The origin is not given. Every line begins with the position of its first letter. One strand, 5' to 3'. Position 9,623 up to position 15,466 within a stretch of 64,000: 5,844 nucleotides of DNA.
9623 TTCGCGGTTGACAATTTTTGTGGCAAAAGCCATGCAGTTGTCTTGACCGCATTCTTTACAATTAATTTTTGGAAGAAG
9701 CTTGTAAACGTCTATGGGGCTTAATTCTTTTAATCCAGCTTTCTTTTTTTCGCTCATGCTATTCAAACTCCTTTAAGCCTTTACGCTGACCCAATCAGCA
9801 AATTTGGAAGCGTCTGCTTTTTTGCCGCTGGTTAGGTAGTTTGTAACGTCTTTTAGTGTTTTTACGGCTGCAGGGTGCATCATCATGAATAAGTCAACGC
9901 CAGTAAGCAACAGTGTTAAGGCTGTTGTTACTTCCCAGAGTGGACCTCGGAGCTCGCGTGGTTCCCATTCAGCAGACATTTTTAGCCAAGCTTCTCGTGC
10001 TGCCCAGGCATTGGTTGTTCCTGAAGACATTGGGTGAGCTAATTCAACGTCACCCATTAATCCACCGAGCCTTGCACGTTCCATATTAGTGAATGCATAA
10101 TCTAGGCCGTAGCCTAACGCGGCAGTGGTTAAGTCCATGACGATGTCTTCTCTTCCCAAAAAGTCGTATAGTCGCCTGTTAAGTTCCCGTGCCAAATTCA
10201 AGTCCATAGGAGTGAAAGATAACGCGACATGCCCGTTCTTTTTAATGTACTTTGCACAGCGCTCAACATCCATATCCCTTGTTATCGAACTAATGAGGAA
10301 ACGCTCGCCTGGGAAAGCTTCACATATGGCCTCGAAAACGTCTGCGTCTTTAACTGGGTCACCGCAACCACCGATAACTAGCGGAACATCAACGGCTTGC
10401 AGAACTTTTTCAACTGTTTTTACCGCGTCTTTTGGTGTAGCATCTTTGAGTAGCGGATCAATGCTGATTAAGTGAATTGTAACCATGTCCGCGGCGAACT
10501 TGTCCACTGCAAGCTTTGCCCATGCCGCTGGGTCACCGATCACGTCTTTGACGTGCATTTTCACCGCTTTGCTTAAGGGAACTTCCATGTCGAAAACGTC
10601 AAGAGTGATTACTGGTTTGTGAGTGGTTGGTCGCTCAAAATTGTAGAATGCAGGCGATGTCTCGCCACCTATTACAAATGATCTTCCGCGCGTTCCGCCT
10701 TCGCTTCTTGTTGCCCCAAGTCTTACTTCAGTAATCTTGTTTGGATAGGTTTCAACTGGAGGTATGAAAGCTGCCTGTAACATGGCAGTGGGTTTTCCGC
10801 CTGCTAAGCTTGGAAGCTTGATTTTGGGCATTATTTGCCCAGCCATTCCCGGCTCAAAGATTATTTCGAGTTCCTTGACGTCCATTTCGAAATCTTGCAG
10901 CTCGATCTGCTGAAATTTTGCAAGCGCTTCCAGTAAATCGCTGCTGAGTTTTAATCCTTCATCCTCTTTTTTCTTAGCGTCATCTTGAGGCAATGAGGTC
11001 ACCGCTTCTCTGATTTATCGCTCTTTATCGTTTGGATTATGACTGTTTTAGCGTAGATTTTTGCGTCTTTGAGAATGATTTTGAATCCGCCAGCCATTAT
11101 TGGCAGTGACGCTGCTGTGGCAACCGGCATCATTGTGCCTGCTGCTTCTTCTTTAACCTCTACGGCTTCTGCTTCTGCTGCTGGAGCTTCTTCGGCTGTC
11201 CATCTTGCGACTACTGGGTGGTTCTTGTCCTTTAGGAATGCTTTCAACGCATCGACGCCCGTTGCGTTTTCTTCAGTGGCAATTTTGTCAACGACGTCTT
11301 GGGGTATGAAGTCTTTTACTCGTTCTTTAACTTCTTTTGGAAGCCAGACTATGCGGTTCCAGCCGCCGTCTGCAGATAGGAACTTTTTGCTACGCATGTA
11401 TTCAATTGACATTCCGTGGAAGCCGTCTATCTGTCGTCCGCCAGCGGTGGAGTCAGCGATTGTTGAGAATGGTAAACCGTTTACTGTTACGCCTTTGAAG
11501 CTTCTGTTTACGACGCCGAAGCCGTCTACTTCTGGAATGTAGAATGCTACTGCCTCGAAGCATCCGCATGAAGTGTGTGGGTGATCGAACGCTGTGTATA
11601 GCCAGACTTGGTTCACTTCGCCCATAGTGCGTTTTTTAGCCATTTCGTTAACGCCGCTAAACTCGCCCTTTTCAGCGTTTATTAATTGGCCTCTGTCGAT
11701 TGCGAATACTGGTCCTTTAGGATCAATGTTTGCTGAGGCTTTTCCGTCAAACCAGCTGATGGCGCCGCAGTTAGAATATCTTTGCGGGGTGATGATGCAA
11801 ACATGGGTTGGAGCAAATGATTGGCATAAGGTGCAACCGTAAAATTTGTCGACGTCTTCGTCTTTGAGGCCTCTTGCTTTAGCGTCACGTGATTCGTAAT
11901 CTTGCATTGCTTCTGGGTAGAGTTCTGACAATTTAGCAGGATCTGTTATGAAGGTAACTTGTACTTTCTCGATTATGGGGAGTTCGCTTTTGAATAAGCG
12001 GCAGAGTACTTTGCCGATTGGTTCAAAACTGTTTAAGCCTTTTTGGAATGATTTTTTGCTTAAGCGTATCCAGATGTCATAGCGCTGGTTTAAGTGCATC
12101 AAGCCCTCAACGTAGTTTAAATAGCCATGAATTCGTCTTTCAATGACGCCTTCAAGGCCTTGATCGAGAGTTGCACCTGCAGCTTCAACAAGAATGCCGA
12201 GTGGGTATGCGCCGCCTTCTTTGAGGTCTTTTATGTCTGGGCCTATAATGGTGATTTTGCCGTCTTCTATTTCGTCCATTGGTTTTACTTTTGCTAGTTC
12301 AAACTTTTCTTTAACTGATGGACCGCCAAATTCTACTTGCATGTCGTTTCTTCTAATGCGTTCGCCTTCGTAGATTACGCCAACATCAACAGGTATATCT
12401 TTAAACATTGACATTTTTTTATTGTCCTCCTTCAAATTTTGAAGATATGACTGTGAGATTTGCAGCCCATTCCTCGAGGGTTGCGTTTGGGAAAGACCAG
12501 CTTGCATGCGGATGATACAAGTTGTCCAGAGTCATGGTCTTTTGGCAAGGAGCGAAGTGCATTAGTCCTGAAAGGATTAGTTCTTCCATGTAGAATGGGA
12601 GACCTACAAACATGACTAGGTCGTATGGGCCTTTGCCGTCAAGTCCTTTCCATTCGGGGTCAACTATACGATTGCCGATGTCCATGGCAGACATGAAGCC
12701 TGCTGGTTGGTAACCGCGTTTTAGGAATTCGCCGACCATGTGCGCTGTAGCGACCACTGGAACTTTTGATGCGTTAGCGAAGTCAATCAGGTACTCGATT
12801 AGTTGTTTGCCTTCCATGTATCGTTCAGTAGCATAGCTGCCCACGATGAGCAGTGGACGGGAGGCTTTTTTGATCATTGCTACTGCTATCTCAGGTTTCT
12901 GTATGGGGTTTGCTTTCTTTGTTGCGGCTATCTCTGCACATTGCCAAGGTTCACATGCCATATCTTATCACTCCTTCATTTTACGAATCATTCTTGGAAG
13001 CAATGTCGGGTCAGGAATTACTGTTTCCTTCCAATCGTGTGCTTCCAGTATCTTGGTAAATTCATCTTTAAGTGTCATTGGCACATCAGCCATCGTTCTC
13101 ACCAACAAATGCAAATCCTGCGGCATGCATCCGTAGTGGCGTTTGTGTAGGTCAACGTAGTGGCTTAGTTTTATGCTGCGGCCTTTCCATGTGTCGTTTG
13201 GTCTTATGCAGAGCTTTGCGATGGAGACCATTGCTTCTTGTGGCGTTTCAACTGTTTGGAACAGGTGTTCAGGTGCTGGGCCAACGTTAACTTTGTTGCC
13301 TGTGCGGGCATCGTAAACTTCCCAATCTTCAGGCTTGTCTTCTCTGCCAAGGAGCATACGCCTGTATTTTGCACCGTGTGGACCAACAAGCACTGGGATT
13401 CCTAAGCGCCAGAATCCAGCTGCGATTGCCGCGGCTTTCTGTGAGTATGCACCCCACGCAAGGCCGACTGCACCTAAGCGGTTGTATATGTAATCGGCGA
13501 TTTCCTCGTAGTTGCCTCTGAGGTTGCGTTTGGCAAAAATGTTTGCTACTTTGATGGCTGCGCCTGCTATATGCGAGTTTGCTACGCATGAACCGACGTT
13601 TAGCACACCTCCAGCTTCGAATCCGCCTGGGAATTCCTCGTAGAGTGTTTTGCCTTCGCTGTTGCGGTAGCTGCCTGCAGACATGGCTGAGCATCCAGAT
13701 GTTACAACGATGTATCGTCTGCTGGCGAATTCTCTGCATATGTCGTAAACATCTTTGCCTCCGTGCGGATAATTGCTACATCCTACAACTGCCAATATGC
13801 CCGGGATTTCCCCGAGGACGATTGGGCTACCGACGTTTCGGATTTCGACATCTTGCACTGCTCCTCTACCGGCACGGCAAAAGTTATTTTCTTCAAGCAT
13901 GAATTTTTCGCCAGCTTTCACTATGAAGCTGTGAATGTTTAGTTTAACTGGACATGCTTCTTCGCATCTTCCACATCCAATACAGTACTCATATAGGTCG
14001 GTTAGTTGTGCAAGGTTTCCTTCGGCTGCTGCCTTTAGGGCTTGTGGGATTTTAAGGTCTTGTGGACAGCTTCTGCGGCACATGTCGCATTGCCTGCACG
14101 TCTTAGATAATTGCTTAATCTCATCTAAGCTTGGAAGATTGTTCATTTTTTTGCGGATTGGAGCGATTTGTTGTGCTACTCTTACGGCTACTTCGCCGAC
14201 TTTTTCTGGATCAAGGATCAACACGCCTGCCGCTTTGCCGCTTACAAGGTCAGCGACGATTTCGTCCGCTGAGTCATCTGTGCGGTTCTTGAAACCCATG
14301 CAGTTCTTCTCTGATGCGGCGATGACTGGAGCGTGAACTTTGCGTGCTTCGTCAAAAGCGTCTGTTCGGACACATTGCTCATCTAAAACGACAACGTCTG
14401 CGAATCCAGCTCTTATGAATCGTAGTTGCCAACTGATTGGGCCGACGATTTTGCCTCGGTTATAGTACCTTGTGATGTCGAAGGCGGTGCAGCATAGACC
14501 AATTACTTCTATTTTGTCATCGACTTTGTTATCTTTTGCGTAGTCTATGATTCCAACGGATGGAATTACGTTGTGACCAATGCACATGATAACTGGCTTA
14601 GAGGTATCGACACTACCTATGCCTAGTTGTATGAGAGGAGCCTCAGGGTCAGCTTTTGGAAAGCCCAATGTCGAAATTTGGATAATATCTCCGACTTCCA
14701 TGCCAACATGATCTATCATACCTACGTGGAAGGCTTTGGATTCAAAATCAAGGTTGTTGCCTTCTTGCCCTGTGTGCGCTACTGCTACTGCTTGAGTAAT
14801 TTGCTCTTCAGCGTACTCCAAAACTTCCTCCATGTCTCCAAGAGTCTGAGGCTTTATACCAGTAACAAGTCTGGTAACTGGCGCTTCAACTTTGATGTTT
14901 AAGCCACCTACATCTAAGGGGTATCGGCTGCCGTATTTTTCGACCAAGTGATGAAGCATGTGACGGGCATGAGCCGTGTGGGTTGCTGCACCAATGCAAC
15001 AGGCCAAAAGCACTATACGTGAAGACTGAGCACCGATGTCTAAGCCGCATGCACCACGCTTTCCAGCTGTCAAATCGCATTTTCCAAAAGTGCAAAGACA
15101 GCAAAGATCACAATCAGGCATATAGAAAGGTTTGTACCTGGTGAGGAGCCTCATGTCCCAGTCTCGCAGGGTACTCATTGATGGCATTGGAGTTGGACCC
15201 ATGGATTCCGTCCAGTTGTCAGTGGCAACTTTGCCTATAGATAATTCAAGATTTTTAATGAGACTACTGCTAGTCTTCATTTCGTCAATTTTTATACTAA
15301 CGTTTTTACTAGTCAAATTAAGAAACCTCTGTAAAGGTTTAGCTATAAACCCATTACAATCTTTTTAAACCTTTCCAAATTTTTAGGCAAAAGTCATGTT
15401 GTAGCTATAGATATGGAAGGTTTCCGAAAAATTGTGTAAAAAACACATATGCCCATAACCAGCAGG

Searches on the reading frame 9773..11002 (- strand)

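Call 8: search_protein_families(library=pfam, proteins=[window:9773-11002:-], max_evalue=0.001)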
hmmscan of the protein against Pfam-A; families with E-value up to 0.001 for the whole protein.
window:9773-11002:- (409 aa): 1 family
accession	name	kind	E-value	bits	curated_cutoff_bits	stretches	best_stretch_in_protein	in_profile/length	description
PF03599.22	CdhD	-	2.8e-57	194.7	24.8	1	94-339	3-226/387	CO dehydrogenase/acetyl-CoA synthase delta subunit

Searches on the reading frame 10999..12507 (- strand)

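Call 8: search_protein_families(library=pfam, proteins=[window:10999-12507:-], max_evalue=0.001)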
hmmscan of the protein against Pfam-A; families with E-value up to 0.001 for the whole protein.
window:10999-12507:- (502 aa): 2 families
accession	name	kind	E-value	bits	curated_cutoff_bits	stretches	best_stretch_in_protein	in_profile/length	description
PF19436.4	ACS_CODH_B_C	-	2.5e-82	276.6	25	1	204-433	1-239/245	ACS/CODH beta subunit C-terminal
PF03598.20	CdhC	-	1.5e-63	213.8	24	1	38-192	1-154/155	CO dehydrogenase/acetyl-CoA synthase complex beta subunit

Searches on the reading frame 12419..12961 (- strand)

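Call 8: search_protein_families(library=pfam, proteins=[window:12419-12961:-], max_evalue=0.001)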
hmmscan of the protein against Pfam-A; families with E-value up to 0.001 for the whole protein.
window:12419-12961:- (180 aa): 1 family
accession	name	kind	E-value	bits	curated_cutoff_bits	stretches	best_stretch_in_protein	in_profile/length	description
PF02552.22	CO_dh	-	2.1e-28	99.7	21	1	4-165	6-160/168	CO dehydrogenase beta subunit/acetyl-CoA synthase epsilon subunit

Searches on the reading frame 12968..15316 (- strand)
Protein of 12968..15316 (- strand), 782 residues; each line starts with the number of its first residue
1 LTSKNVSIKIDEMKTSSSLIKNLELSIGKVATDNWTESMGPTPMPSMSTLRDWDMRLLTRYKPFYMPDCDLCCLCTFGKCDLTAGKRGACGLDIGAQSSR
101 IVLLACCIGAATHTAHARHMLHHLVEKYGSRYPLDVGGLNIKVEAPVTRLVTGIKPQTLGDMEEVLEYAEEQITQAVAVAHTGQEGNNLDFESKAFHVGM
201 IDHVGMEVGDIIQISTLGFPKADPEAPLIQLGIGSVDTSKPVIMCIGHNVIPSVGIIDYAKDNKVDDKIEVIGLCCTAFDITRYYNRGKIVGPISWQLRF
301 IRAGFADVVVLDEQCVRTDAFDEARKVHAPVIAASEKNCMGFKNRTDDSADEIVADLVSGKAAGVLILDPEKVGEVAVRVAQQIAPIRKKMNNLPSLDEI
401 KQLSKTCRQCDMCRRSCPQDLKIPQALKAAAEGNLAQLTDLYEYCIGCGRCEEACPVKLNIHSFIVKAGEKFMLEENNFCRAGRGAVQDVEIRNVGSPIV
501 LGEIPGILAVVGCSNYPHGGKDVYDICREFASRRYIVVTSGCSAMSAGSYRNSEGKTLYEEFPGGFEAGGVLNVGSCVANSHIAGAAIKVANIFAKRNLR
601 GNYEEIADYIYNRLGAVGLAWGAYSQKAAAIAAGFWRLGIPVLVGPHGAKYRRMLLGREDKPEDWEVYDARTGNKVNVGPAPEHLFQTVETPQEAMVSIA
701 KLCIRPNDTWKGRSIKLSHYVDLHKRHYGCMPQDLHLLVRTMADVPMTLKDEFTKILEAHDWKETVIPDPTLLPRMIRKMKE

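Call 8: search_protein_families(library=pfam, proteins=[window:12968-15316:-], max_evalue=0.001)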
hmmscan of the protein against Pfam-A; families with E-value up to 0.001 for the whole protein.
window:12968-15316:- (782 aa): 12 families
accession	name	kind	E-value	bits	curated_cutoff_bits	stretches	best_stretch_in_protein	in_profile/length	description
PF03063.25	Prismane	-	5.7e-64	217.1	27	2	159-651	129-485/513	Prismane/CO dehydrogenase family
PF13237.11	Fer4_10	-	4.8e-08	33.2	25.5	1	402-456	4-53/53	4Fe-4S dicluster domain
PF13187.11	Fer4_9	-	1.8e-07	31.5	27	1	407-458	2-50/52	4Fe-4S dicluster domain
PF12838.12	Fer4_7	-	3.1e-06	28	27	1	406-458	1-51/52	4Fe-4S dicluster domain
PF14691.11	Fer4_20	-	1.3e-05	25.4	25.8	0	398-437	15-56/113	Dihydroprymidine dehydrogenase domain II, 4Fe-4S cluster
PF13534.11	Fer4_17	-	2.4e-05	25.2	22.2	1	407-460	2-61/61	4Fe-4S dicluster domain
PF13484.11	Fer4_16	-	2.7e-05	25.3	30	0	445-458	2-15/66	4Fe-4S double cluster binding domain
PF14697.11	Fer4_21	-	3.7e-05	24.2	35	1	405-458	6-54/59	4Fe-4S dicluster domain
PF00037.32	Fer4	-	3.9e-05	23.7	21.1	1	442-457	5-20/24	4Fe-4S binding domain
PF13183.11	Fer4_8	-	7.2e-05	23.7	27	1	405-459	3-68/68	4Fe-4S dicluster domain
PF12797.12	Fer4_2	-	0.00042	20.5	24.5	1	443-457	8-22/22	4Fe-4S binding domain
PF12837.12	Fer4_6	-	0.00089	19.6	25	1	443-457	7-21/24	4Fe-4S binding domain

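Call 81: search_protein_families(library=ncbifam, proteins=[window:12968-15316:-], max_evalue=0.001)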
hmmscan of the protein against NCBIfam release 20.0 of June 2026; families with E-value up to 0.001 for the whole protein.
window:12968-15316:- (782 aa): 23 families
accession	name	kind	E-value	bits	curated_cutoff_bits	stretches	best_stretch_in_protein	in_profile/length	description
TIGR00314.1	cdhA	equivalog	0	1151.4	781.3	1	13-764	5-759/784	CO dehydrogenase/acetyl-CoA synthase complex subunit alpha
TIGR01702.1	CO_DH_cata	equivalog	9.5e-19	67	478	2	499-592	426-528/621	anaerobic carbon-monoxide dehydrogenase catalytic subunit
NF007078.0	PRK09529.1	subfamily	1.9e-15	56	809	1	471-644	101-260/710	bifunctional acetyl-CoA decarbonylase/synthase complex subunit alpha/beta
NF040764.1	CODH_ACS_al_bet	equivalog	4.3e-15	55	800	1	481-644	105-254/705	acetyl-CoA decarbonylase/synthase complex subunit alpha/beta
NF041837.1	rnfC_Methano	equivalog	1.1e-07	31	650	1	386-474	336-428/438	Rnf electron transport complex subunit RnfC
NF042909.1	FMH_DH_FwdF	exception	1.2e-06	27.9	375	1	363-458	217-309/336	tungsten-dependent formylmethanofuran dehydrogenase subunit FwdF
TIGR01971.1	NuoI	subfamily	2e-06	27.4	113.05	1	403-458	40-96/121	NADH-quinone oxidoreductase, chain I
NF007205.0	PRK09626.1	equivalog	3.3e-06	27.1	93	1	405-456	17-67/105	2-oxoglutarate-acceptor oxidoreductase subunit OorD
NF008369.0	PRK11168.1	equivalog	1.1e-05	24.5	278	0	440-476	55-91/401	anaerobic glycerol-3-phosphate dehydrogenase subunit C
NF045670.1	quin_L_LdhH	equivalog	1.2e-05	23.9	800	1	438-476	349-387/706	L-lactate dehydrogenase (quinone) large subunit LdhH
TIGR03379.1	glycerol3P_GlpC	equivalog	1.3e-05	24.1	279.9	1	440-476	49-85/397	anaerobic glycerol-3-phosphate dehydrogenase subunit GlpC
TIGR02179.1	PorD_KorD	subfamily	1.4e-05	25.1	60.05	1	405-458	25-70/78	2-oxoacid:acceptor oxidoreductase, delta subunit, pyruvate/2-ketoisovalerate family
TIGR01945.1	rnfC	subfamily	1.6e-05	23.7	245.95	1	382-468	337-427/435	RnfABCDGE type electron transport complex subunit C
TIGR03048.1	PS_I_psaC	equivalog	3.7e-05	23.9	130.65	1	403-458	6-60/80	photosystem I iron-sulfur center protein PsaC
NF004538.0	PRK05888.1-4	equivalog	5e-05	23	135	1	376-463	32-120/162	NADH-quinone oxidoreductase subunit NuoI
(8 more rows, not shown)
